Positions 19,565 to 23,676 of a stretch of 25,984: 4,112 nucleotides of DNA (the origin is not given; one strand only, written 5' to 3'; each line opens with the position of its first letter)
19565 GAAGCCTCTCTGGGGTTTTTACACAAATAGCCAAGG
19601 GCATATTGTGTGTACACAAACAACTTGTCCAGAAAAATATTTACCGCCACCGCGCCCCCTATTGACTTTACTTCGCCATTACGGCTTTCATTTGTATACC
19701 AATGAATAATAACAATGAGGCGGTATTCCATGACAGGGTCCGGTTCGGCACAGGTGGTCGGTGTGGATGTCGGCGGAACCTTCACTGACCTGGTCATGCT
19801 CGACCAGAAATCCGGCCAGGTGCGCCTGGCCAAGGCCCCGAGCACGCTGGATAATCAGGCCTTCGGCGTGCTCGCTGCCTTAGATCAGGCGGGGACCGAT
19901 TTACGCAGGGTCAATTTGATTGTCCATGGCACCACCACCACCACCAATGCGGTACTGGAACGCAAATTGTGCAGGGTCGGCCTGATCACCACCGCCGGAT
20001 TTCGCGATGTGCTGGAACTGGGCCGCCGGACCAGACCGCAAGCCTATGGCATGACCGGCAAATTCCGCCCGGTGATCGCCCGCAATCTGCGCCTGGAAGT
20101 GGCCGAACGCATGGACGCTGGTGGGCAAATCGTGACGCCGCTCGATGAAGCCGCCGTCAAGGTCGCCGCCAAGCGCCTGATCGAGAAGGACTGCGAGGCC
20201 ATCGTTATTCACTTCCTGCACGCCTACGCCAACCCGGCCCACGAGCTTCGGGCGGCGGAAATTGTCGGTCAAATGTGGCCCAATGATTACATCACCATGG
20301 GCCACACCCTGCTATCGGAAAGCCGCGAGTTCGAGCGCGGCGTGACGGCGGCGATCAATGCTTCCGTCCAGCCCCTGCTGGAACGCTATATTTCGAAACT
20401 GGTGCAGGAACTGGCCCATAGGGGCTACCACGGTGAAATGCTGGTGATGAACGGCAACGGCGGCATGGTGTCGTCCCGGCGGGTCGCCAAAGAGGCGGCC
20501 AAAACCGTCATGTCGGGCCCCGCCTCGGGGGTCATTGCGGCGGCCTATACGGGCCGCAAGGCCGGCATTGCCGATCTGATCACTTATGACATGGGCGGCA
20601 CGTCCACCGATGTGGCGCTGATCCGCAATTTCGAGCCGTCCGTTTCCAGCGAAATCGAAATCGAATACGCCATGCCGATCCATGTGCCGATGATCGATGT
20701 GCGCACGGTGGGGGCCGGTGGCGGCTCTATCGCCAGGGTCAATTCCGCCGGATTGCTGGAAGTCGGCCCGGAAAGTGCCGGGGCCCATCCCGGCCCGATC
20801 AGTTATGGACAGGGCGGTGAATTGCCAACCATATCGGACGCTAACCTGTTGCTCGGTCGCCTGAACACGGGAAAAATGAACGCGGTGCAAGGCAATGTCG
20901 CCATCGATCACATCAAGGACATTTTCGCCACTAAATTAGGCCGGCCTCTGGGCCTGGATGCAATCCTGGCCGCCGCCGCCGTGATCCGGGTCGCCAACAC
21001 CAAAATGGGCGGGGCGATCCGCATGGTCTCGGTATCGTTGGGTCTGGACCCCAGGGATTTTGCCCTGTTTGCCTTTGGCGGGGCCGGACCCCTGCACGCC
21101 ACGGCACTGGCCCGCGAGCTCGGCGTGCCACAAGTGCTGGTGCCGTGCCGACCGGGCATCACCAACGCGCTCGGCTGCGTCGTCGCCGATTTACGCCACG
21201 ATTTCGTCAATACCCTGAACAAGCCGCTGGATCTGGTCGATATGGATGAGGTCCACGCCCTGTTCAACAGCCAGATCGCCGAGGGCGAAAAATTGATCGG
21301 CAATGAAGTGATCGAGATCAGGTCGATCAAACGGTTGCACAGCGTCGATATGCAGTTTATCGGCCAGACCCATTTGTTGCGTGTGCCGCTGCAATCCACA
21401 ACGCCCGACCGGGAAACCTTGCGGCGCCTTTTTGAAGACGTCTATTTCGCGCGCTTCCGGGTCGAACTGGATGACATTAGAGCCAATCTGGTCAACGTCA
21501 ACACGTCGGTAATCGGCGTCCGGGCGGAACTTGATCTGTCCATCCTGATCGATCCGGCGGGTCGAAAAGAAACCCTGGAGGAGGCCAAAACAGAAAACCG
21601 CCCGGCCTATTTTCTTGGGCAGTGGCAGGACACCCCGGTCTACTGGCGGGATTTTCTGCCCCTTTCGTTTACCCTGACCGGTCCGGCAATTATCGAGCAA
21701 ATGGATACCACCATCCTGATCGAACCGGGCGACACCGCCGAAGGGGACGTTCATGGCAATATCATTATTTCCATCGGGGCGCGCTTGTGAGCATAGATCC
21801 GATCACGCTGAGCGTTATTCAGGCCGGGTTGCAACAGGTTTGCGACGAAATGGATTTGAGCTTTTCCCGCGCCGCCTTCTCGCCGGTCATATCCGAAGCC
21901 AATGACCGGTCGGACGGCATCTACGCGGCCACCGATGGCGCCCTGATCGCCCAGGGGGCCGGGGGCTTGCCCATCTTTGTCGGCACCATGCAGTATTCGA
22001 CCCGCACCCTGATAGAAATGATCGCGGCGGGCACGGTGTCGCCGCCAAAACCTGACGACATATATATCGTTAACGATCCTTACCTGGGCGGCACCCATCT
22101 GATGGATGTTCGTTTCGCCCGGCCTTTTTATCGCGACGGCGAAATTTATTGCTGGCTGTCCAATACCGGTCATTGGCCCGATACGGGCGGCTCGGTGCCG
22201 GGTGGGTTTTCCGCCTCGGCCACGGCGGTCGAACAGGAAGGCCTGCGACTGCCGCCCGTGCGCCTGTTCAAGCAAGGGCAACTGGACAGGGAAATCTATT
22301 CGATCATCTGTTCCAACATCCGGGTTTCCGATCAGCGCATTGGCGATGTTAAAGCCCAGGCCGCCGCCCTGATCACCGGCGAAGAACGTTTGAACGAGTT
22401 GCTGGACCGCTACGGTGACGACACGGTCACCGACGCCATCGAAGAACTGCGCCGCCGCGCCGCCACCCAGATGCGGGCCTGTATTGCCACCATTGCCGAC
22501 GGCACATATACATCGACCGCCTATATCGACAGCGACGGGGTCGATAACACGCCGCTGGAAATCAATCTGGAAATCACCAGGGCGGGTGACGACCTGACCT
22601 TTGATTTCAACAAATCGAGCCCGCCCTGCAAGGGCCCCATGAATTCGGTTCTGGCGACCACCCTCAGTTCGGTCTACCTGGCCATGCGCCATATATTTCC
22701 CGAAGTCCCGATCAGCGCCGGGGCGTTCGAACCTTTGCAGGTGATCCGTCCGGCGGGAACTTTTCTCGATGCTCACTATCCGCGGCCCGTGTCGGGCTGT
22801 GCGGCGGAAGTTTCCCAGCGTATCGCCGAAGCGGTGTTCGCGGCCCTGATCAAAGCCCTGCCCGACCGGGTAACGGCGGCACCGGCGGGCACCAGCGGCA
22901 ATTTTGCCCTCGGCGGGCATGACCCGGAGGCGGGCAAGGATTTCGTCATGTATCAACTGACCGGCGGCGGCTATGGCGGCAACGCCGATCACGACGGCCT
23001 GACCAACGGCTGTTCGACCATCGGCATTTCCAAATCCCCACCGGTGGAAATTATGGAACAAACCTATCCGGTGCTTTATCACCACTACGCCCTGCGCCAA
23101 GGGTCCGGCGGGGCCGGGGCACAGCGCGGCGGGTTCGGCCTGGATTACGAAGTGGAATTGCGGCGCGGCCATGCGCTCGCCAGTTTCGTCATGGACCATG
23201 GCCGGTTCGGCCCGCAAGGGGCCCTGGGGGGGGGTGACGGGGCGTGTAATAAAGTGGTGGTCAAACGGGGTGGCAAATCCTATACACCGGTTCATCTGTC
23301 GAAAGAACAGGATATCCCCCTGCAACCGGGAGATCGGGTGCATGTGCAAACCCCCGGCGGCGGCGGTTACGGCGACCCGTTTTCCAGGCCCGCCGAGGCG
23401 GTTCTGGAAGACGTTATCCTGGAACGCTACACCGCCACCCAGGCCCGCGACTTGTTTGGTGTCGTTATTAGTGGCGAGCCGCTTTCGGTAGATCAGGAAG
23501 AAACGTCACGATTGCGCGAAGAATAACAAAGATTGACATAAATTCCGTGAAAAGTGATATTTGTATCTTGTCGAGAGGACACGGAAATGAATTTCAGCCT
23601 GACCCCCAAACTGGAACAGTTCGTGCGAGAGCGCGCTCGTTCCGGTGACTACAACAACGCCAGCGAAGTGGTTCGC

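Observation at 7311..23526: Enamidase-less reductive nicotinate pathway with a co-regulated ATP-dependent lactamase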

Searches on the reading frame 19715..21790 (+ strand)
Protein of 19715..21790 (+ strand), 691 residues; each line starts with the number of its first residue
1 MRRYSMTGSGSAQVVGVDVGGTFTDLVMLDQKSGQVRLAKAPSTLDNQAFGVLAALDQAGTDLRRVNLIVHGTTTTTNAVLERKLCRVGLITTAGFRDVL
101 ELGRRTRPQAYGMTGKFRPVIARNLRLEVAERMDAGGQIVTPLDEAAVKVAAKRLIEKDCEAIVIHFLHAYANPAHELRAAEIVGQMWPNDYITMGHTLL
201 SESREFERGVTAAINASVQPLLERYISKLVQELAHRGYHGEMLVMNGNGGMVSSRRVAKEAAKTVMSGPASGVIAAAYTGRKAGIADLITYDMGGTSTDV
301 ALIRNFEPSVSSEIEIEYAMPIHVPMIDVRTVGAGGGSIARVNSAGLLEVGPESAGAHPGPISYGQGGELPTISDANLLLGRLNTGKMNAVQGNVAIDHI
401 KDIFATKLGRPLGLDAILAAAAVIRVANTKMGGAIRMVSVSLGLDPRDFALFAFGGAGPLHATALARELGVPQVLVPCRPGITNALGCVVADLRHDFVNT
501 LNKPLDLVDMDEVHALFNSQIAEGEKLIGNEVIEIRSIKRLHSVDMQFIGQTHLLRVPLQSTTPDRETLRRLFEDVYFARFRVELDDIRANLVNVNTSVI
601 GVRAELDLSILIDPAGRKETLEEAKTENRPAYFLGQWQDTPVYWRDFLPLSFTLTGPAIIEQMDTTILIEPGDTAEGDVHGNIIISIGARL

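Call 3: search_protein_families(library=pfam, proteins=[window:19715-21790:+])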
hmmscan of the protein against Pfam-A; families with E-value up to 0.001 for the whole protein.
window:19715-21790:+ (691 aa): 3 families
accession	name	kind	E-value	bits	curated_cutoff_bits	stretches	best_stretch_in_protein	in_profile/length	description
PF01968.24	Hydantoinase_A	-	8.4e-85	285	22.9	1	208-496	1-290/291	Hydantoinase/oxoprolinase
PF05378.19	Hydant_A_N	-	1.1e-52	178.7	25.2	1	15-185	2-173/176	Hydantoinase/oxoprolinase N-terminal region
PF19278.4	Hydant_A_C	-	4.4e-09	36.4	21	1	539-680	40-185/193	Hydantoinase/oxoprolinase C-terminal domain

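Call 5: search_protein_families(library=ncbifam, proteins=[window:19715-21790:+], max_evalue=0.01)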
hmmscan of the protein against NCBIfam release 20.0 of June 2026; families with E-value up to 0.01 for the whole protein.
window:19715-21790:+ (691 aa): 4 families
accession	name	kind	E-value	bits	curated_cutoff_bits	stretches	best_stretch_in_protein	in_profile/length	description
NF050156.1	CapLactmsAlpCapA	equivalog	8e-145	483.8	1000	1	15-681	3-681/689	caprolactamase subunit alpha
NF042975.2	AcphenoCarb_ApcC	equivalog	2.5e-87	293.8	1500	1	14-685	10-709/733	acetophenone carboxylase subunit gamma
NF042960.1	AcphenoCarb_ApcA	equivalog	1.9e-50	171.8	1250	1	15-683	4-653/658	acetophenone carboxylase subunit alpha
NF040745.1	accessory_GlmL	equivalog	0.006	15.4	475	0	265-309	222-270/459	methylaspartate mutase accessory protein GlmL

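Call 62: search_solved_structures(query=window:19715-21790:+, max_evalue=1e-10)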
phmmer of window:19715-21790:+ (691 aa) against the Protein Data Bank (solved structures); distinct sequences matched with E-value up to 1e-10: 6.
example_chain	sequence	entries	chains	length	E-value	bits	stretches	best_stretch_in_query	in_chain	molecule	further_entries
7hk5_A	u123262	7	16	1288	8.3e-115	388.2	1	15-687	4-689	N-methylhydantoinase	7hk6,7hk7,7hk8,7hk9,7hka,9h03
6yra_A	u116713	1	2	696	9.6e-106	358.2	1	15-673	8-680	5-oxoprolinase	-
5l9w_B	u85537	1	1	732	4e-88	300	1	5-685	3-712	Acetophenone carboxylase gamma subunit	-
5m45_B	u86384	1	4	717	4.2e-71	243.8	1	11-672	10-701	Acetone carboxylase beta subunit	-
5svb_B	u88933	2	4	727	8.1e-71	242.8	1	11-672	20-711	Acetone carboxylase beta subunit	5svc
5l9w_b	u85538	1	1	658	9.2e-40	140.2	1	14-497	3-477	Acetophenone carboxylase alpha subunit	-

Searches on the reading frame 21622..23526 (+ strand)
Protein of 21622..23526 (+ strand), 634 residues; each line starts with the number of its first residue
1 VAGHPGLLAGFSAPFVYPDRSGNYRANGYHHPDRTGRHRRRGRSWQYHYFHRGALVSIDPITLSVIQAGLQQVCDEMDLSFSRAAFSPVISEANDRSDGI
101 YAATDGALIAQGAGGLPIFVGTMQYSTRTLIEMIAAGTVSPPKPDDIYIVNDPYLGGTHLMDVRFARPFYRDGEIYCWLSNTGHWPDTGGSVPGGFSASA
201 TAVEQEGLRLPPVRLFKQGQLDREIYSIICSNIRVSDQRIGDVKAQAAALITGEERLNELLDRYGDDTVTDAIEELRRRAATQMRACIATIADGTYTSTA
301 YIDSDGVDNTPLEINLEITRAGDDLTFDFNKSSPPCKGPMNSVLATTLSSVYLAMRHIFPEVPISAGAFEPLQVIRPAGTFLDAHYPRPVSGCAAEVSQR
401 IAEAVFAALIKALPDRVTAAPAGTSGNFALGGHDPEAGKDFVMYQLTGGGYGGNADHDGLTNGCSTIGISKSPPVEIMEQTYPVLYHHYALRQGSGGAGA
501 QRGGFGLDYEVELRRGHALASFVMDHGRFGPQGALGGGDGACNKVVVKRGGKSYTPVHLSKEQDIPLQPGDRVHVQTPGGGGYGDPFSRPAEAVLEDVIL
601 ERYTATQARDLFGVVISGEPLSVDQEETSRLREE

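Call 3: search_protein_families(library=pfam, proteins=[window:21622-23526:+])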
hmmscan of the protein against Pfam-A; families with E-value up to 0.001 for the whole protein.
window:21622-23526:+ (634 aa): 1 family
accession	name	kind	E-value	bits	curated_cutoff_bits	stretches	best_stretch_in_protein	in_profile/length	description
PF02538.19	Hydantoinase_B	-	1.2e-157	526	26.8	1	59-586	1-519/519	Hydantoinase B/oxoprolinase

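Call 5: search_protein_families(library=ncbifam, proteins=[window:21622-23526:+], max_evalue=0.01)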
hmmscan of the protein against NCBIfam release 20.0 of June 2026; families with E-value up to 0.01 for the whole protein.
window:21622-23526:+ (634 aa): 2 families
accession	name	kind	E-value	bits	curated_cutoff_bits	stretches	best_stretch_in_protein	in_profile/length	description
NF050157.1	CapLactmsBetCapB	equivalog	5.3e-98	328.7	1000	1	58-632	1-575/577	caprolactamase subunit beta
NF042976.1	AcphenoCarb_ApcD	equivalog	3.8e-35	121.3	1500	2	143-506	109-482/685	acetophenone carboxylase subunit delta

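Call 61: search_solved_structures(query=window:21790-23526:+, max_evalue=1e-10, show_alignments=1)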
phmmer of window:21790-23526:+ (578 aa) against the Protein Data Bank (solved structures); distinct sequences matched with E-value up to 1e-10: 5.
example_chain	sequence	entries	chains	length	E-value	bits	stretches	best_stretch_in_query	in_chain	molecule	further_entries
6yra_B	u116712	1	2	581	3.5e-82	279.7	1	2-564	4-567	Hydantoinase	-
7hk5_A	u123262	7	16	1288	4.2e-69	236.5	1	3-573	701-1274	N-methylhydantoinase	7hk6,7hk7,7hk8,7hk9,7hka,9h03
5l9w_A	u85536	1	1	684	3.1e-36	128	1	87-452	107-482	Acetophenone carboxylase delta subunit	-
5m45_A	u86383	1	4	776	2.4e-15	59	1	25-485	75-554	Acetone carboxylase alpha subunit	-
5svb_A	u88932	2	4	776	3.8e-15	58.4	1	25-485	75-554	Acetone carboxylase alpha subunit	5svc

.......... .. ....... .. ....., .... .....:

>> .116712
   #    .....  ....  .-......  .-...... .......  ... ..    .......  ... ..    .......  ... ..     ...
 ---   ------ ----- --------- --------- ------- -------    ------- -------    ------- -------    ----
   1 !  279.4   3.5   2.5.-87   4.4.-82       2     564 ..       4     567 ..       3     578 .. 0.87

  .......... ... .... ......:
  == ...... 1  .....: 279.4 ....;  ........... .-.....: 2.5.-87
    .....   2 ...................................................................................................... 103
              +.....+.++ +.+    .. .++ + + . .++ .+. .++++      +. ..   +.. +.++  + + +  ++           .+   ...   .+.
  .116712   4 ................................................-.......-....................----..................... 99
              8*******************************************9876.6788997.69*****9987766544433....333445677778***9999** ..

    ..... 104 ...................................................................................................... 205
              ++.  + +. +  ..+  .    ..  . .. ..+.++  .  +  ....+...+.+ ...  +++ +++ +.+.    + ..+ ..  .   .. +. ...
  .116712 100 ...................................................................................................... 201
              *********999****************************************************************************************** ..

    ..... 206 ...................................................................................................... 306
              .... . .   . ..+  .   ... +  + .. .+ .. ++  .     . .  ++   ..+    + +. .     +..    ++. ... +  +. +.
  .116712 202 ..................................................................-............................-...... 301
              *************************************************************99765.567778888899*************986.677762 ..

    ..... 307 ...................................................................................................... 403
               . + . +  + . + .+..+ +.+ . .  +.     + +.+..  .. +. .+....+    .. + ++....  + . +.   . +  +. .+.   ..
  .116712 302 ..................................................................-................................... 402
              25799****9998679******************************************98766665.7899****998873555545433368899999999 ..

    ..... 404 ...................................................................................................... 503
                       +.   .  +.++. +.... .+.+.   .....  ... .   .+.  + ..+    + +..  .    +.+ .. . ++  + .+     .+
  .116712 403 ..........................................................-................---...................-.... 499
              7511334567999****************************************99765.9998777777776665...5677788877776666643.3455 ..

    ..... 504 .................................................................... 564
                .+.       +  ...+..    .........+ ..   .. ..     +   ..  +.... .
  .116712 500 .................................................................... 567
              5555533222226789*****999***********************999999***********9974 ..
